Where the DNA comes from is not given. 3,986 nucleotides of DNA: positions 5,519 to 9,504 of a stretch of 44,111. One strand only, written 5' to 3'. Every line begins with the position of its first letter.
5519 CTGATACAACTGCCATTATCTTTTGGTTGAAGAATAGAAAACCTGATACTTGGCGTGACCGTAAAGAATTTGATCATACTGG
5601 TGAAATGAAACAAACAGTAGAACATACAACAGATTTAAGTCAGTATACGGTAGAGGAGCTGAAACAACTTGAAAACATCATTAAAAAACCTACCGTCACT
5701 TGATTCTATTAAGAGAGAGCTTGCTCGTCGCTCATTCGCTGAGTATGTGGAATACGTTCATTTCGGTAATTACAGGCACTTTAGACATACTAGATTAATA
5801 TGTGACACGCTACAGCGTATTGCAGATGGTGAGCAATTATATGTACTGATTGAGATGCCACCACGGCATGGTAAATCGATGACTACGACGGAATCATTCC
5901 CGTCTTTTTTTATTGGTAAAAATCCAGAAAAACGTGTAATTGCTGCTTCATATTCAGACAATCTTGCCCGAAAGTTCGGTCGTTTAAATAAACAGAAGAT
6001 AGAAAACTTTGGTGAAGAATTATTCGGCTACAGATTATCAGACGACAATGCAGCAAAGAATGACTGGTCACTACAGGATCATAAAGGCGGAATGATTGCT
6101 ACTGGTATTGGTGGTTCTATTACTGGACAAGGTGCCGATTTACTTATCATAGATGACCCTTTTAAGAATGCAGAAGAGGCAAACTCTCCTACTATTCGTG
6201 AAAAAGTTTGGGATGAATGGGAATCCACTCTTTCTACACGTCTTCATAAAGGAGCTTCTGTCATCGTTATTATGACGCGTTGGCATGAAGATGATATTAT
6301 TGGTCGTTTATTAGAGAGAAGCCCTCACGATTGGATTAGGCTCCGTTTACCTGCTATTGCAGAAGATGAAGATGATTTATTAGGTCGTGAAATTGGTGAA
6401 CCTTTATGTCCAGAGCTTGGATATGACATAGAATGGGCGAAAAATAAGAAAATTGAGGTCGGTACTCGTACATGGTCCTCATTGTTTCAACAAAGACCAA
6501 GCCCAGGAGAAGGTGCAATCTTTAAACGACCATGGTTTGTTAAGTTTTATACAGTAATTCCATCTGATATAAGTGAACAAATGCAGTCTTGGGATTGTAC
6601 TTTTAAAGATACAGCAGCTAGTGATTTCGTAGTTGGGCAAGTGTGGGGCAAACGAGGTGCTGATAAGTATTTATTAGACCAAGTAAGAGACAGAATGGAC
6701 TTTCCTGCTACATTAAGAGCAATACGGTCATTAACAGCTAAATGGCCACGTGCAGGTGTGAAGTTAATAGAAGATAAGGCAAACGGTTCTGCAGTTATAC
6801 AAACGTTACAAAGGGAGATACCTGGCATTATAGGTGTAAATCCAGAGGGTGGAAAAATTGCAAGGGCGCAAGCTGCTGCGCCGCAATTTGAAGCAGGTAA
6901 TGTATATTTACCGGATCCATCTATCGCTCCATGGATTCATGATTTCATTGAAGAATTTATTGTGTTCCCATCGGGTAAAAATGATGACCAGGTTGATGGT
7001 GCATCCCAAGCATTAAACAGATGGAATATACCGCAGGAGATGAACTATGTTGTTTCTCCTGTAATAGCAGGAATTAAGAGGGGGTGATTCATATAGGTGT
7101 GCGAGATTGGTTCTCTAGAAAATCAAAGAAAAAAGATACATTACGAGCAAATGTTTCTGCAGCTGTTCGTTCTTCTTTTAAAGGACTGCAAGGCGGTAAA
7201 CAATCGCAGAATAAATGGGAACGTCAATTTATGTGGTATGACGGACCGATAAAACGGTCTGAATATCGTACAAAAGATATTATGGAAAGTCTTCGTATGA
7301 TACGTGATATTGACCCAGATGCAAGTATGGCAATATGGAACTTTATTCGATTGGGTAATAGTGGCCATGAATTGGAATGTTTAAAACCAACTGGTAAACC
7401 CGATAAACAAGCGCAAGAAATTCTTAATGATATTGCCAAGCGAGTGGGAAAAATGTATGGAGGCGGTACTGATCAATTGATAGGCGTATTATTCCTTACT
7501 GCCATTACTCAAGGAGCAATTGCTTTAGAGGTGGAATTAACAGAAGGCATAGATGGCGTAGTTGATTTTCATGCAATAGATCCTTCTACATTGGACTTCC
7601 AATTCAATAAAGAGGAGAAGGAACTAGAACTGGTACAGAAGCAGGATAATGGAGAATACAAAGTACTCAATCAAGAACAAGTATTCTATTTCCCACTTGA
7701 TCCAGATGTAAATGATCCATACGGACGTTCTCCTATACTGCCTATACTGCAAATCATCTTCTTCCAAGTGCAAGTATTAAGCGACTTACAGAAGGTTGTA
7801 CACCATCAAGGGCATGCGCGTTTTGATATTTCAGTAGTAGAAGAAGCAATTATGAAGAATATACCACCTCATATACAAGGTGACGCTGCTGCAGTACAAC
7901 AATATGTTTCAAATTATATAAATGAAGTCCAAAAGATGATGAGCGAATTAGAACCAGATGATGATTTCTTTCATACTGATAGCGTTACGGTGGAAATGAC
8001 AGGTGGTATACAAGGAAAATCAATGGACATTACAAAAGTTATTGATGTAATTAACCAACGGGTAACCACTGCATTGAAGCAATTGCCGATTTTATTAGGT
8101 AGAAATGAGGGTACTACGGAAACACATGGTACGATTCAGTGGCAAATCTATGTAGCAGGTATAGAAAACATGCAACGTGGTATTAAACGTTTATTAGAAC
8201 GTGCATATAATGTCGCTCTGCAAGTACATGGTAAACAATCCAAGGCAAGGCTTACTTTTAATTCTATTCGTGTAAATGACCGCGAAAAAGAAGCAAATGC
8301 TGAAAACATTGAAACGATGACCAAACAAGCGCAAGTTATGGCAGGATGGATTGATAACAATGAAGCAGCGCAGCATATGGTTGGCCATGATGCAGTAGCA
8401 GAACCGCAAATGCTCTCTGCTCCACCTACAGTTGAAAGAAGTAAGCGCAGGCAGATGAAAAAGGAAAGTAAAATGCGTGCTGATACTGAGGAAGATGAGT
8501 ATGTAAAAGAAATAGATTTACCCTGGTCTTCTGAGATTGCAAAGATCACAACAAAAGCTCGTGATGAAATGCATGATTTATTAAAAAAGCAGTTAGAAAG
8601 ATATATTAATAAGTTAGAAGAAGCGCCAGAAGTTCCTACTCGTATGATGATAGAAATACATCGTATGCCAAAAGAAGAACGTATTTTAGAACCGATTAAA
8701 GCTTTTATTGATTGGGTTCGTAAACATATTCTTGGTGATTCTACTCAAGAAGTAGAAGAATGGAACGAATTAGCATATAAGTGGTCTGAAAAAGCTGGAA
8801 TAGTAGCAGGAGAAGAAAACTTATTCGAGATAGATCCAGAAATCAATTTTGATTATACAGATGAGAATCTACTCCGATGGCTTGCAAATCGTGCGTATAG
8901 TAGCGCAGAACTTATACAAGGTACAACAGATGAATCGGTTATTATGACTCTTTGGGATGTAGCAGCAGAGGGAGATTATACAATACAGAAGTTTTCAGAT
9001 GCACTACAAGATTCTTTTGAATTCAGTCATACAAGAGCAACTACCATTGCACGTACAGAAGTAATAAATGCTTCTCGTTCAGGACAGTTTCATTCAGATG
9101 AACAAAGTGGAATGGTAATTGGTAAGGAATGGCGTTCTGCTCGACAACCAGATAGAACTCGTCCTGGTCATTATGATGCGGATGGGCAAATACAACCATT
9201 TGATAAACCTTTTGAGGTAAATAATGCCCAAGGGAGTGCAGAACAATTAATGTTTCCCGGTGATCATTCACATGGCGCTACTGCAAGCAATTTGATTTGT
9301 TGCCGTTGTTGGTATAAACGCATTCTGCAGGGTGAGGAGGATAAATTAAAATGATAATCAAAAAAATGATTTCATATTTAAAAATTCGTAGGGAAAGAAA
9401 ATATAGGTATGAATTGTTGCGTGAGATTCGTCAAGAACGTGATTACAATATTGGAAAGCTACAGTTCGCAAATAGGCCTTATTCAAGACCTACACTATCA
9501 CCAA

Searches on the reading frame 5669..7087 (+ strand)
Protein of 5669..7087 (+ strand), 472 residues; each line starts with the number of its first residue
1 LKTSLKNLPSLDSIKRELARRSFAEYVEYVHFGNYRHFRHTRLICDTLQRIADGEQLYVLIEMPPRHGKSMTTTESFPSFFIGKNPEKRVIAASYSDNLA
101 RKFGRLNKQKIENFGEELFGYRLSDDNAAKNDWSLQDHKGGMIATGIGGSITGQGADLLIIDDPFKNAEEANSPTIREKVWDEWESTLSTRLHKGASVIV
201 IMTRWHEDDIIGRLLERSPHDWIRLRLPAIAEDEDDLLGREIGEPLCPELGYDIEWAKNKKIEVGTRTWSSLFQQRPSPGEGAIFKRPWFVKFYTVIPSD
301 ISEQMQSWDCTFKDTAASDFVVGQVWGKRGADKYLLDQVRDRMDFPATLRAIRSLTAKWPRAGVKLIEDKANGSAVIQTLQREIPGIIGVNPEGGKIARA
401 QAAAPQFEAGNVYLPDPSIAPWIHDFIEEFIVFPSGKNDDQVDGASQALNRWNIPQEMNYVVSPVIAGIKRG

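Call 15: search_protein_families(library=pfam, proteins=[window:5669-7087:+], max_evalue=0.001)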
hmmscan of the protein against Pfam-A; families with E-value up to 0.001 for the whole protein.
window:5669-7087:+ (472 aa): 2 families
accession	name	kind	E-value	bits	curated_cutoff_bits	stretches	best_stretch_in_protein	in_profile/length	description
PF03237.21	Terminase_6N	-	7e-20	72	22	1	61-291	2-214/215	Terminase large subunit, T4likevirus-type, N-terminal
PF17289.8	Terminase_6C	-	4e-17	63.1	22.6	1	307-450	2-153/155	Terminase RNaseH-like domain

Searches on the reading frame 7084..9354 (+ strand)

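Call 15: search_protein_families(library=pfam, proteins=[window:7084-9354:+], max_evalue=0.001)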
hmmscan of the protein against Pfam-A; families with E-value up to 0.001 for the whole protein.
window:7084-9354:+ (756 aa): 1 family
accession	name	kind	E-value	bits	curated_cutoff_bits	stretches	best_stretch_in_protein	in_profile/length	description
PF04233.19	Phage_Mu_F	-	3.4e-09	37.9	29.6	1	633-742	16-109/112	Phage Mu protein F like protein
